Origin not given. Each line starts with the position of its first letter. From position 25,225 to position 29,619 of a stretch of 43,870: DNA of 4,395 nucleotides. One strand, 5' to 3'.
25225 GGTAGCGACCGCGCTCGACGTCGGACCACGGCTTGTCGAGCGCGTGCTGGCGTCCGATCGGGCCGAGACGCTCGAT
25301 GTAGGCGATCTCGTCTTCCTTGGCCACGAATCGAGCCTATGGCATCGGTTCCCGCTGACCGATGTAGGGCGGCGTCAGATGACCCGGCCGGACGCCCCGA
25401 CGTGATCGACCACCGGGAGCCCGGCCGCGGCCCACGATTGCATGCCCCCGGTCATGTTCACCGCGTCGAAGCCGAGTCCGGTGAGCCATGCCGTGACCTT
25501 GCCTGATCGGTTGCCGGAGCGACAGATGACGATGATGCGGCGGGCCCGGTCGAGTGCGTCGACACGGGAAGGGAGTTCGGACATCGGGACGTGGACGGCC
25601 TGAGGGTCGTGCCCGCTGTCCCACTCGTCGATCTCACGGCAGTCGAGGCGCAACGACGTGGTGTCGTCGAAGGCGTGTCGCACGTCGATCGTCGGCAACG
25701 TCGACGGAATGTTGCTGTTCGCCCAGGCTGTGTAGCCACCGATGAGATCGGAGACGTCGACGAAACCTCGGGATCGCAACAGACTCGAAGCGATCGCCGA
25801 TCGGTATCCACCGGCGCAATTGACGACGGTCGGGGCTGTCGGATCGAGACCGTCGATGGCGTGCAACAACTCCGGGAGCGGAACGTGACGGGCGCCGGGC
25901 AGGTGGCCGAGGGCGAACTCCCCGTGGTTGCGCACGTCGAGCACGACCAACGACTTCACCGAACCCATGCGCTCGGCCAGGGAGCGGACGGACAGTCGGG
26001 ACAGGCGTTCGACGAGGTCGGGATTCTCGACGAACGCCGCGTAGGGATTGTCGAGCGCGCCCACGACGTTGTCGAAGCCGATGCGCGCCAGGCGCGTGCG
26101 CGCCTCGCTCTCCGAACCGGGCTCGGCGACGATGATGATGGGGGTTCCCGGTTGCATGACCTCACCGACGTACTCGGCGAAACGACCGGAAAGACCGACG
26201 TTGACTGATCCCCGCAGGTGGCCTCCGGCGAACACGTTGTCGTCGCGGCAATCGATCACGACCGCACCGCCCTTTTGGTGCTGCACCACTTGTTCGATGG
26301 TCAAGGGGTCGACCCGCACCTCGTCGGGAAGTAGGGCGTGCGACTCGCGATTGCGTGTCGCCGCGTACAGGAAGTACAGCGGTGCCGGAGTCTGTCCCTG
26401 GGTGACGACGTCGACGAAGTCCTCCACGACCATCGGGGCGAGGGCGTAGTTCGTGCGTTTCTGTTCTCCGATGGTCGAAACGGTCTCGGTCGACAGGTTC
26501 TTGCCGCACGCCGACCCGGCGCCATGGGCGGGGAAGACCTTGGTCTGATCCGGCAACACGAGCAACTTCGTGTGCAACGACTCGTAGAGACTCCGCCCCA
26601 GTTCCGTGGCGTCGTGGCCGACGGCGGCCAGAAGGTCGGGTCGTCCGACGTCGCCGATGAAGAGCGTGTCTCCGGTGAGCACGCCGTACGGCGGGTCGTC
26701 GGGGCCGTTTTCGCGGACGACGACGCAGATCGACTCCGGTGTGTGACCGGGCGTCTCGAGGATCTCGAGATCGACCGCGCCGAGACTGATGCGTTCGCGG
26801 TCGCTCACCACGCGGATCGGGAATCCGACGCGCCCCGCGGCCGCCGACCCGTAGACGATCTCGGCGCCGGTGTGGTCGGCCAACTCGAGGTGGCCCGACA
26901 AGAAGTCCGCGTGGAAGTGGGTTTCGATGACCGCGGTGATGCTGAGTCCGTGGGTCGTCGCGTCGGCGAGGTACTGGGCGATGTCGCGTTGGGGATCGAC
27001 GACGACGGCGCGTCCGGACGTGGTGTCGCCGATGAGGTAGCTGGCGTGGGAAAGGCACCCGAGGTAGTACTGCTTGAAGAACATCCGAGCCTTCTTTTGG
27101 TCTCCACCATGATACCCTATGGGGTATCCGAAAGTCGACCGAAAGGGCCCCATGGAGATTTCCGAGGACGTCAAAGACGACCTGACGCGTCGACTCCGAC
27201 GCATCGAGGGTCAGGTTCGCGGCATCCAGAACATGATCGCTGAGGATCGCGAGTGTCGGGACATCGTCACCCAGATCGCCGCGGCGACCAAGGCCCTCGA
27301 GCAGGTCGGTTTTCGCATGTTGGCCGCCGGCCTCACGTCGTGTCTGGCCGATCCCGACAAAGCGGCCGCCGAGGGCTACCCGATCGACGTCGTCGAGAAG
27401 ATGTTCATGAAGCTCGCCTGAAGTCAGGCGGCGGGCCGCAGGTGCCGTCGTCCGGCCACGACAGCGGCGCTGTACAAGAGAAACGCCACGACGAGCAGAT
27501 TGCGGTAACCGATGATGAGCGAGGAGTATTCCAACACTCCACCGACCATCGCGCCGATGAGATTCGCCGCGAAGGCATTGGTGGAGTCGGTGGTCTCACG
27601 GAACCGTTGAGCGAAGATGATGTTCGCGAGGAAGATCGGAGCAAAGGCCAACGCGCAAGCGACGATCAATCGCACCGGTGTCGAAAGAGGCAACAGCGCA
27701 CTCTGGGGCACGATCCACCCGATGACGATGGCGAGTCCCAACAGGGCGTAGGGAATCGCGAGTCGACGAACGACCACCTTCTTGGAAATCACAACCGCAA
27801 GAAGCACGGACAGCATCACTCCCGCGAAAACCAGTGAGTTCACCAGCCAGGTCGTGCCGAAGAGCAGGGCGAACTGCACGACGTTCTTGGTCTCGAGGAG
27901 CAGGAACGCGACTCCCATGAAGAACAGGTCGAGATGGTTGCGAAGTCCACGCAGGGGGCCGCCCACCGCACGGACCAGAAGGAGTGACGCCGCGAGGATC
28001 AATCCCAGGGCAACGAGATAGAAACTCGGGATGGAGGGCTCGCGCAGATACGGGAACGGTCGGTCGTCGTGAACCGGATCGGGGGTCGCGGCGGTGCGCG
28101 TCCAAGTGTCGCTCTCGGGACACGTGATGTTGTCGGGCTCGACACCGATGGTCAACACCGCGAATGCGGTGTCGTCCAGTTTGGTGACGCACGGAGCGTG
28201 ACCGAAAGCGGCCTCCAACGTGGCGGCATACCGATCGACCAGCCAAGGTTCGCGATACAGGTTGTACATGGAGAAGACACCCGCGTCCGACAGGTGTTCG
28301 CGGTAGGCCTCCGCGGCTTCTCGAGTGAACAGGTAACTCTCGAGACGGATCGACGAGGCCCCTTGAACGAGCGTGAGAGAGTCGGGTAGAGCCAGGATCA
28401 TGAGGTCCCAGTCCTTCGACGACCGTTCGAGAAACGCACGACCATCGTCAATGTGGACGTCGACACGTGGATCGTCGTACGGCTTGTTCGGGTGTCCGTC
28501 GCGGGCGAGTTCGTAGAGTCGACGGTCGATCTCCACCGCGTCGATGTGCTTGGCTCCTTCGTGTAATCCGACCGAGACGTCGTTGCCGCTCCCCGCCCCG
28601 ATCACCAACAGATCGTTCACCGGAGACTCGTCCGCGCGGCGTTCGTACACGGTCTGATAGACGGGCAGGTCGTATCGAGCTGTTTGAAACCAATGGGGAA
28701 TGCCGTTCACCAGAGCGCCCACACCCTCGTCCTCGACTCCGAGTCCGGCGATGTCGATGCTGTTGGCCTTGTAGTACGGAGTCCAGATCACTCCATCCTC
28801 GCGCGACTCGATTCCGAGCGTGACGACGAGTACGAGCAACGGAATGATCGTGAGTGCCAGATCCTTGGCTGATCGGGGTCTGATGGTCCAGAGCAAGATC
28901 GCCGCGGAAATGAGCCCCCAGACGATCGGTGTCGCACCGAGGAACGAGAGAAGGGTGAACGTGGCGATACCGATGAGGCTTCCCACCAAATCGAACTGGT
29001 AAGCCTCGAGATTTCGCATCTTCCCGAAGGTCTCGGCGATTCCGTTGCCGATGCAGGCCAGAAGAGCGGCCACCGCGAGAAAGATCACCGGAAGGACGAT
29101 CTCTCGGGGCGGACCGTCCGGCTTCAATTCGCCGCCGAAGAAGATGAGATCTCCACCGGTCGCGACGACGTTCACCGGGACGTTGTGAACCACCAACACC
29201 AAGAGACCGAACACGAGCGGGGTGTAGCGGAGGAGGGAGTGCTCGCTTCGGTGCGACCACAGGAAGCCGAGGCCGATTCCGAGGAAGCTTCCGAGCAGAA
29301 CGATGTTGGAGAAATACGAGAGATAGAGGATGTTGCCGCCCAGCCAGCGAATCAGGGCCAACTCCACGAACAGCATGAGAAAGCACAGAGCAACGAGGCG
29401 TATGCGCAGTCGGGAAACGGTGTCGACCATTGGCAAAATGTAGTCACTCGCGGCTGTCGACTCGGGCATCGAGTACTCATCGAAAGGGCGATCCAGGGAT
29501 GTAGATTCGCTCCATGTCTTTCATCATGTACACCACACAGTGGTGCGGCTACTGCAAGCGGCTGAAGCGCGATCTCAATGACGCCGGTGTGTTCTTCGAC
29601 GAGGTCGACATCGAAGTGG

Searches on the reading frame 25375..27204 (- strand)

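Call 66: search_protein_families(library=pfam, proteins=[window:25375-27204:-], max_evalue=0.00001)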
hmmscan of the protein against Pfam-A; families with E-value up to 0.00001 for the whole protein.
window:25375-27204:- (609 aa): 2 families
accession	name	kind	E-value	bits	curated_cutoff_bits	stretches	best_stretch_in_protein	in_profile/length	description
PF00581.25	Rhodanese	-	1.4e-46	157.5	22.2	3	407-496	3-101/102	Rhodanese-like domain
PF00753.33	Lactamase_B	-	3.7e-10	40.5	22.7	1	49-227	2-196/196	Metallo-beta-lactamase superfamily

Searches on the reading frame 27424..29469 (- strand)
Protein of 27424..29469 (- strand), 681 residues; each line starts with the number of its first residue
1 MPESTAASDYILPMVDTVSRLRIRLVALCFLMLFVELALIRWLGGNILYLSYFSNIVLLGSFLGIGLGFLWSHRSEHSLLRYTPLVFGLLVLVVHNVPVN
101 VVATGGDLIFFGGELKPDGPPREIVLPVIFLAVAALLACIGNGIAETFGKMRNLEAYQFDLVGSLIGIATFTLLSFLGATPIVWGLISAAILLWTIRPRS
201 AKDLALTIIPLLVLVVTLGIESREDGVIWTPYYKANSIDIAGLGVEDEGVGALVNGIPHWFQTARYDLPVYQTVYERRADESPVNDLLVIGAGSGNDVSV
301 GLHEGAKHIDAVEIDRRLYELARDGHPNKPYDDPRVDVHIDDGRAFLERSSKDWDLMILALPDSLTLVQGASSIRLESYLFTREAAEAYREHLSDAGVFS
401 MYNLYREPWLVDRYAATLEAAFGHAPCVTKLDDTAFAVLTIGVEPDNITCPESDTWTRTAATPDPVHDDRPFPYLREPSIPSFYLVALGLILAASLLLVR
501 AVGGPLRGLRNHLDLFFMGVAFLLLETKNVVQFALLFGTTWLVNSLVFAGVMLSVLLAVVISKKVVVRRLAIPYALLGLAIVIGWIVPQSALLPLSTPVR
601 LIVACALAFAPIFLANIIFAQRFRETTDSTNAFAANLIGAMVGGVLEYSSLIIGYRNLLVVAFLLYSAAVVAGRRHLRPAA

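Call 66: search_protein_families(library=pfam, proteins=[window:27424-29469:-], max_evalue=0.00001)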
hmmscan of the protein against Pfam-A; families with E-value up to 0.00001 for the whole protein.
window:27424-29469:- (681 aa): 1 family
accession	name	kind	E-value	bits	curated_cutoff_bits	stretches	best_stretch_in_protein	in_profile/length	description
PF01564.23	Spermine_synth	-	1.1e-09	38.5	22.9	1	286-423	21-150/186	Spermine/spermidine synthase domain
